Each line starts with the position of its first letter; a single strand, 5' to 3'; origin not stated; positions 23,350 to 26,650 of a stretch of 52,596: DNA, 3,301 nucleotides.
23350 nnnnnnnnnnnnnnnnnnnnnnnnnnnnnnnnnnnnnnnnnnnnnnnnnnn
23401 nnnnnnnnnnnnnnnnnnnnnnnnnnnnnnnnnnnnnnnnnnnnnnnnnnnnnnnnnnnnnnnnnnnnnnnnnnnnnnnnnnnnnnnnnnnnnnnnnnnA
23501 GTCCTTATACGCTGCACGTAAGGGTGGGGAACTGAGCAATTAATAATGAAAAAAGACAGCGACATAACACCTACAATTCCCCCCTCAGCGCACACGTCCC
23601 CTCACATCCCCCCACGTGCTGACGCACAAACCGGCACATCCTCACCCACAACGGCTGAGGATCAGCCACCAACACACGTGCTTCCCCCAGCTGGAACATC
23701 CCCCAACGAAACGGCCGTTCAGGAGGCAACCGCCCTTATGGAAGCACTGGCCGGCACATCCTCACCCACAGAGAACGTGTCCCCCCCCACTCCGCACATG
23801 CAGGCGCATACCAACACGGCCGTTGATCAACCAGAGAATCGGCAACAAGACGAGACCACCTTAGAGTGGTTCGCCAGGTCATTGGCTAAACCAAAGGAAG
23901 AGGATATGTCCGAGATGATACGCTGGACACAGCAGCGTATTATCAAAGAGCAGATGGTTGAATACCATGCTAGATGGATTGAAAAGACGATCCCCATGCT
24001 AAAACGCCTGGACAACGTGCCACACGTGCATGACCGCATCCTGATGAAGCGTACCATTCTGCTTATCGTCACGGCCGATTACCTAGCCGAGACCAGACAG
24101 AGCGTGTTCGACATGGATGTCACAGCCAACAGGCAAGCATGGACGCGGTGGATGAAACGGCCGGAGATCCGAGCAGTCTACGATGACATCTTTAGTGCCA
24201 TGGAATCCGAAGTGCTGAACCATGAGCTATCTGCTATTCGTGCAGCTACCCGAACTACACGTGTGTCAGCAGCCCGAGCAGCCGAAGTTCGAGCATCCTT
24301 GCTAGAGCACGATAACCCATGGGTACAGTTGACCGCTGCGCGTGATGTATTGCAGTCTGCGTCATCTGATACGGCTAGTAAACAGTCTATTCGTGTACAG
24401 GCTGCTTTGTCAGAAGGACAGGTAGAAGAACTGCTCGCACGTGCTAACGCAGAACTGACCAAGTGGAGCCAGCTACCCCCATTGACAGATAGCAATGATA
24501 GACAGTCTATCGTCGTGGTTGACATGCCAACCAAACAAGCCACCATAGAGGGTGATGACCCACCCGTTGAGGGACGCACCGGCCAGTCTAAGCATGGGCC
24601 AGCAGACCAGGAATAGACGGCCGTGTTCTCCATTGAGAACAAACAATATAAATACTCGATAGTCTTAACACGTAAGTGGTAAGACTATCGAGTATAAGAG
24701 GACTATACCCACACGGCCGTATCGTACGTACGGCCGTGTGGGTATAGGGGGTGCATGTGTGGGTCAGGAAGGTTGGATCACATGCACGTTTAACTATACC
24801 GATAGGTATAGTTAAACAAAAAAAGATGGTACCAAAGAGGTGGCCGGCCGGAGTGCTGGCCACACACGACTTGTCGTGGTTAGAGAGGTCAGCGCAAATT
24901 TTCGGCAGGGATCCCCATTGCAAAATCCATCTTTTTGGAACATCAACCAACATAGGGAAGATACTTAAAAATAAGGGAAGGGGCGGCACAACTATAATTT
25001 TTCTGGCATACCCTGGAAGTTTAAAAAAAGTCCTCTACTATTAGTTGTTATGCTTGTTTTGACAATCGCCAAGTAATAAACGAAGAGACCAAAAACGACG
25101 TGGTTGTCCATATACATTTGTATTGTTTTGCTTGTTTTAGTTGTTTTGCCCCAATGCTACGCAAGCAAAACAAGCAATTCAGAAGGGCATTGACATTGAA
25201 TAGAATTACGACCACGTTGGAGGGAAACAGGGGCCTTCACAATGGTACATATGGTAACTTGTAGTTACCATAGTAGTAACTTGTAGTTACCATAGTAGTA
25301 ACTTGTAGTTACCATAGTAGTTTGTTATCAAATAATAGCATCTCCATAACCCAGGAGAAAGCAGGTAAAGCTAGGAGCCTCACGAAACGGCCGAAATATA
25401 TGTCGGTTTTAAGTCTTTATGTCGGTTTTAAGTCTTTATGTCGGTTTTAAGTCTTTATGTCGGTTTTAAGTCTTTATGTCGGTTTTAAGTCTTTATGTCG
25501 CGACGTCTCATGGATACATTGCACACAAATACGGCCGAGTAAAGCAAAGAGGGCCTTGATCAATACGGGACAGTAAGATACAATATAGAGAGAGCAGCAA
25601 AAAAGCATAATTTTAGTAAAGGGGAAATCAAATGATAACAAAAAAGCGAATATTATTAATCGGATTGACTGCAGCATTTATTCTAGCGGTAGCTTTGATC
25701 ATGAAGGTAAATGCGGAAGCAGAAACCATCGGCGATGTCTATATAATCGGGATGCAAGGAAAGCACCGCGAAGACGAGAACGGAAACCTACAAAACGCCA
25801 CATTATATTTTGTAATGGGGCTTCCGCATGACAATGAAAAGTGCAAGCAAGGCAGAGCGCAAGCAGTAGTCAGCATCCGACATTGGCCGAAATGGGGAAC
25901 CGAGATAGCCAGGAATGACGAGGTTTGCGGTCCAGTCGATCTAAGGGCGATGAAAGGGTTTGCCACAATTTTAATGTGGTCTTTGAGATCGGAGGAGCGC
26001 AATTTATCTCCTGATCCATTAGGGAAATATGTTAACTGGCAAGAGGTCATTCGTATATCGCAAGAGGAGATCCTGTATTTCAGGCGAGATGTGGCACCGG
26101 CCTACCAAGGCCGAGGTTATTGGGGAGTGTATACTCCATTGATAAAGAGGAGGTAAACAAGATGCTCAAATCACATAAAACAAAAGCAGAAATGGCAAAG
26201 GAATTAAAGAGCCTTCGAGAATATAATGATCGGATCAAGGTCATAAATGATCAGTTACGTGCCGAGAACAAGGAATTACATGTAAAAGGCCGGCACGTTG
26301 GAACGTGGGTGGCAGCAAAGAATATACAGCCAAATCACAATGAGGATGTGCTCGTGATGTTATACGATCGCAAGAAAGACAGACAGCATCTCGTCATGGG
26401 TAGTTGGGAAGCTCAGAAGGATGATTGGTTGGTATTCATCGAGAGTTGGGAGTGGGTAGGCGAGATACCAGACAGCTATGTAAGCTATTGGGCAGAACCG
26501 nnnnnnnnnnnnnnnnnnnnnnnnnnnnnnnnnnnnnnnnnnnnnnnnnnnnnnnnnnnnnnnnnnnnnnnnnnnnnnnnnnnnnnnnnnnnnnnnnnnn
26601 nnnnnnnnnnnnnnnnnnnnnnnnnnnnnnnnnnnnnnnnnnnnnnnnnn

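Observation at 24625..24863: Six back-to-back perfect hairpins / palindromes immediately after the last early gene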

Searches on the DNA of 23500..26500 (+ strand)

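Call 5: search_dna_similar(query=window:23500-26500:+, collection=phages, mode=distant, max_rows=30)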
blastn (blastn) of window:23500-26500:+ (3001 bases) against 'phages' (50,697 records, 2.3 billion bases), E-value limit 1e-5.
No match.

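Call 54: search_rna_families(source=window, start=24400, end=25700, threshold=evalue, max_evalue=5)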
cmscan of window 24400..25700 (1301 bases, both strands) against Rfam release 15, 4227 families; matches with E-value up to 5: 9.
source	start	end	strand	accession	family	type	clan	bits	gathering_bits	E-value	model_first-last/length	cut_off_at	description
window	24705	24745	+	RF04176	mir-3149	Gene; miRNA;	-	27.9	100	0.0093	1-83/83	no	mir-3149 microRNA precursor family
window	24705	24745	-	RF04176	mir-3149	Gene; miRNA;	-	27.4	100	0.013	1-83/83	no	mir-3149 microRNA precursor family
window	24703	24747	-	RF03974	MIR838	Gene; miRNA;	-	22.1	190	0.18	1-170/170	no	MIR838 microRNA precursor family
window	25118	25180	+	RF03272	mir-2187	Gene; miRNA;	-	22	67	0.54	1-62/62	no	mir-2187 microRNA precursor family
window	24646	24694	-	RF00110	RybB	Gene; sRNA;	-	21.6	40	0.13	32-79/79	no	RybB RNA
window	24424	24498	-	RF02552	RcsR1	Gene; sRNA;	-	20.5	60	0.22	1-96/96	no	RcsR1 sRNA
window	24703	24741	-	RF03704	MIR4380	Gene; miRNA;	-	20.5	83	0.44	1-82/82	no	MIR4380 microRNA precursor family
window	24656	24691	-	RF04187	MIR862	Gene; miRNA;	-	17.7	100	2.2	1-110/110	no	MIR862 microRNA precursor family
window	25119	25186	+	RF03668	mir-1788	Gene; miRNA;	-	15.7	57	3.6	1-77/77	no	mir-1788 microRNA precursor family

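Call 55: search_rna_families(source=L014, start=4700, end=5900, threshold=evalue, max_evalue=5)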
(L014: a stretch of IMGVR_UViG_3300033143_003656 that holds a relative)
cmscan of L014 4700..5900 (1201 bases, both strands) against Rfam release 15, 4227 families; matches with E-value up to 5: 7.
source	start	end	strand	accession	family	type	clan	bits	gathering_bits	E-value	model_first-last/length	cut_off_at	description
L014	5146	5198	-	RF03747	mir-4536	Gene; miRNA;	-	22.6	76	0.3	1-88/88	no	mir-4536 microRNA precursor family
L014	5236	5329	-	RF03896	MIR2275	Gene; miRNA;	-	22.2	60.5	0.3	1-95/95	no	MIR2275 microRNA precursor family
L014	5307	5386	-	RF04176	mir-3149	Gene; miRNA;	-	18.8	100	1.9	1-83/83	no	mir-3149 microRNA precursor family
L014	5137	5209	-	RF03979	mir-2006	Gene; miRNA;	-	17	90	2.5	1-91/91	no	mir-2006 microRNA precursor family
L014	5306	5388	-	RF04084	mir-595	Gene; miRNA;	-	16.1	70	3.1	1-86/86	no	mir-595 microRNA precursor family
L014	5302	5391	+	RF00127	t44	Gene; sRNA;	-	15.7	44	4.8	1-95/95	no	t44 RNA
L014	4901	4964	-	RF02031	tpke11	Gene; sRNA;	-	15.4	43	3.8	1-77/77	no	tpke11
